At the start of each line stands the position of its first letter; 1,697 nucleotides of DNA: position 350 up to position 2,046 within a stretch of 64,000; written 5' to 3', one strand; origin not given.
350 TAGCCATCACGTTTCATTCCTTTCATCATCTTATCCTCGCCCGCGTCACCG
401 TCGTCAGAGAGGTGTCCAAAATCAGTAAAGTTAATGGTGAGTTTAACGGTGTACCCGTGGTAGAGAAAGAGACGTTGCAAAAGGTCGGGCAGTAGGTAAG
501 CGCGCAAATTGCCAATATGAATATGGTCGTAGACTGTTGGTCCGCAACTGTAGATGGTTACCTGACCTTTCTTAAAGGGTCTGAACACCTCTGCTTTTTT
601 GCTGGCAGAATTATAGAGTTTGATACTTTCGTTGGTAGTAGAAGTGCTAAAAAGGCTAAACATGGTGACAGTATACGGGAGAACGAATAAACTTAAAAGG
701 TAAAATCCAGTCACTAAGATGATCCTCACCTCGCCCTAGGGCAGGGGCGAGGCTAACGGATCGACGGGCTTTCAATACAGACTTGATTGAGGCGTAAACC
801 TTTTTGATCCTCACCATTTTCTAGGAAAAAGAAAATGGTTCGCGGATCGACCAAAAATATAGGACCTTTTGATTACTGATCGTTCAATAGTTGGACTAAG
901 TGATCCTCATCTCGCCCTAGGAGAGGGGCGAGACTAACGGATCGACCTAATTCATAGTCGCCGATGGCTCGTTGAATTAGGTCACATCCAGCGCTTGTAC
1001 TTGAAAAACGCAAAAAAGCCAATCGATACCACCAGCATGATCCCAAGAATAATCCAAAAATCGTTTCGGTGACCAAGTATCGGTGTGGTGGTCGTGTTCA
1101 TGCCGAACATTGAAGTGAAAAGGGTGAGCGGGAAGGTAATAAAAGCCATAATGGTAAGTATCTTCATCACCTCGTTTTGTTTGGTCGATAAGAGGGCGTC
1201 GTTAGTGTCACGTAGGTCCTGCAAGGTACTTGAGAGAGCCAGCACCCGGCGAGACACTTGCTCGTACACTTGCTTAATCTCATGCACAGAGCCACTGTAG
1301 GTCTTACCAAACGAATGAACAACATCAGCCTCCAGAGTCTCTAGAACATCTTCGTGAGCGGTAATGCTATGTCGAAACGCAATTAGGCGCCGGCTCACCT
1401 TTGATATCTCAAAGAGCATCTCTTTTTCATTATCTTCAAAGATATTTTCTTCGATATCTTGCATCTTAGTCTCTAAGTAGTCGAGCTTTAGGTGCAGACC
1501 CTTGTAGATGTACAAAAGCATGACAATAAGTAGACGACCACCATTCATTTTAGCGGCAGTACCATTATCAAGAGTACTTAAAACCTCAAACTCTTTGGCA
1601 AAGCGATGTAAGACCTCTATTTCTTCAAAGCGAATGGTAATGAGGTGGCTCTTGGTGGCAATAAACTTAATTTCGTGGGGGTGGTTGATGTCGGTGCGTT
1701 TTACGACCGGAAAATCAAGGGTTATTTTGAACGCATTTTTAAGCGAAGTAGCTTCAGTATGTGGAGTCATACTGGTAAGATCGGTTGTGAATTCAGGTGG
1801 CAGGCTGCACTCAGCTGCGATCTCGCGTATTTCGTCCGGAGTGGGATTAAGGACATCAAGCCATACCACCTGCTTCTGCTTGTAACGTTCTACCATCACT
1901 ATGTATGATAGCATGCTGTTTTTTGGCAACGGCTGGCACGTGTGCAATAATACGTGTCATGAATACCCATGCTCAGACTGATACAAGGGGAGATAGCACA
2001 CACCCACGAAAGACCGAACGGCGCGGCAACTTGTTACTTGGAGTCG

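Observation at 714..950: Three tandem ~45-nt two-stem hairpins with co-varying stems between corA and cysS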

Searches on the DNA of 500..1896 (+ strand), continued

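Call 88: search_with_rna_model(model_id=R3, source=window, filters=off, max_evalue=10)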
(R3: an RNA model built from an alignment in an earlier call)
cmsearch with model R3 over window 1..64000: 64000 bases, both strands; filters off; matches with E-value up to 10: 9.
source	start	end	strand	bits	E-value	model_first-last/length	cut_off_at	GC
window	901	947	+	71.9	5.4e-15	1-47/47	no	0.6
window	720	766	+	70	1.5e-14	1-47/47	no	0.66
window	805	852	+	64.5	3.2e-13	1-47/47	no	0.44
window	44739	44784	-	9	4.6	1-47/47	no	0.5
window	58175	58207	-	8.9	4.9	1-47/47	no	0.58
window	20440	20460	-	8.9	4.9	1-47/47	no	0.52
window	49676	49734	-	8.6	5.9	1-47/47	no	0.46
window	11173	11201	+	8.3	6.8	1-47/47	no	0.52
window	802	849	-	8.1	7.3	1-47/47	no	0.4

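Call 90: search_with_rna_model(model_id=R2, source=window, filters=off, max_evalue=10)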
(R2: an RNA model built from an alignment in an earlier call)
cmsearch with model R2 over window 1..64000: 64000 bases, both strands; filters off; matches with E-value up to 10: 18.
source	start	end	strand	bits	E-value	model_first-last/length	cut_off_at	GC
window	946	981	-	38.2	2.1e-07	1-34/34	no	0.47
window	13385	13407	-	15.7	0.4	1-34/34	no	0.09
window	51942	51978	-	13.4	1.8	1-34/34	no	0.38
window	11438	11472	-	13.4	1.8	1-34/34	no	0.43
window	11438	11472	+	13.4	1.8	1-34/34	no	0.43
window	33903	33921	-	12.3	3.5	1-34/34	no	0.26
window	946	981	+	12.1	4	1-34/34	no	0.47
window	13384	13408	+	12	4.4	1-34/34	no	0.16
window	54287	54318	-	12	4.4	1-34/34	no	0.34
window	39820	39840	-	11.8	4.8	1-34/34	no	0.19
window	4548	4583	+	11.8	4.9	1-34/34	no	0.28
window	4548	4583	-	11.8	4.9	1-34/34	no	0.28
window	36897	36939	+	11.4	6.3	1-34/34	no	0.28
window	54492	54538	-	11.1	7.6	1-34/34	no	0.36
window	54290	54315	+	11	8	1-34/34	no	0.38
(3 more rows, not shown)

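Call 92: search_dna_similar(query=window:700-990:-, collection=phages, mode=distant, max_evalue=1, max_rows=10)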
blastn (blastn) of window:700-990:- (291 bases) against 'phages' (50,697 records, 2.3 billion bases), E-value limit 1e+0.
No match.

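Call 93: search_dna_similar(query=window:700-990:-, collection=plasmids, mode=distant, max_evalue=1, max_rows=10)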
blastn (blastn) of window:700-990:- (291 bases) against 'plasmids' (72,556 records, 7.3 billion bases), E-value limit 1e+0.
No match.
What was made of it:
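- Tried and rejected: BLAST against phages and plasmids gave no match (calls 92, 93).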

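Call 98: search_with_rna_model(model_id=R2, sources=[L193], max_evalue=5)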
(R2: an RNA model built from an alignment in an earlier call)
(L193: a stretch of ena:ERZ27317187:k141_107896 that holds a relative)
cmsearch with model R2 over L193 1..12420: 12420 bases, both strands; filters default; matches with E-value up to 5: 2.
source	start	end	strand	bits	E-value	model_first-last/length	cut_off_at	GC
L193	6388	6421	+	48.3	5.9e-11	1-34/34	no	0.38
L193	4346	4372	-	12.8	0.51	1-34/34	no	0.33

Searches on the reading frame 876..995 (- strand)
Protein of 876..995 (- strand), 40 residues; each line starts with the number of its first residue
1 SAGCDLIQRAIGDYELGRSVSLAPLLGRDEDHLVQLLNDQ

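Call 89: find_homologous_proteins(query=window:876-995:-, max_evalue=10)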
Query seq(40 aa): no candidate shares three 5-residue words with the query. No homologue found.
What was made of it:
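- Tried and rejected: No candidates were found (call 89).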
